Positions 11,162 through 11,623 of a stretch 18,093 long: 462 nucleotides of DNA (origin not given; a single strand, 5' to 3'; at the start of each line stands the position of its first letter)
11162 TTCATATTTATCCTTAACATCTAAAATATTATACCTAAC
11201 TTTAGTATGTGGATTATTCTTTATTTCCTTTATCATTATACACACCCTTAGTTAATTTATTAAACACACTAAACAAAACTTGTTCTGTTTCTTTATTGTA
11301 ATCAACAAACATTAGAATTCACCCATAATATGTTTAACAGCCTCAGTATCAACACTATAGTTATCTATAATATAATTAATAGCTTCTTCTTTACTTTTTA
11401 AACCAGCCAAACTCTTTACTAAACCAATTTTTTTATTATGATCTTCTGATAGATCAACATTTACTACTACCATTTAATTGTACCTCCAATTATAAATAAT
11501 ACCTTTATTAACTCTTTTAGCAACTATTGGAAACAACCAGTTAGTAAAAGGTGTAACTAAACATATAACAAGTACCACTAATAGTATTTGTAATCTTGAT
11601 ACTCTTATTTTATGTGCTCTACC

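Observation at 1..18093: Complete ~18-kb circular replicon: candidate genome of an undescribed archaeal virus or virus-like plasmid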

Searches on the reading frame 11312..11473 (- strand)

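Call 7: search_protein_families(library=pfam, max_evalue=0.1, proteins=[window:11312-11473:-])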
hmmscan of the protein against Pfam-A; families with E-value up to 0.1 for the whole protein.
window:11312-11473:- (53 aa): 1 family
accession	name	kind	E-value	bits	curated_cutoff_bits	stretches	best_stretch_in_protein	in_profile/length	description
PF18552.7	PheRS_DBD1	-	0.018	15.2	26.2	1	8-23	28-43/59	PheRS DNA binding domain 1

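Call 10: search_protein_families(library=phrogs, max_evalue=0.01, proteins=[window:11312-11473:-])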
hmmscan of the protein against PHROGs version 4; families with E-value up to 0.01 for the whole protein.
window:11312-11473:- (53 aa): 0 families
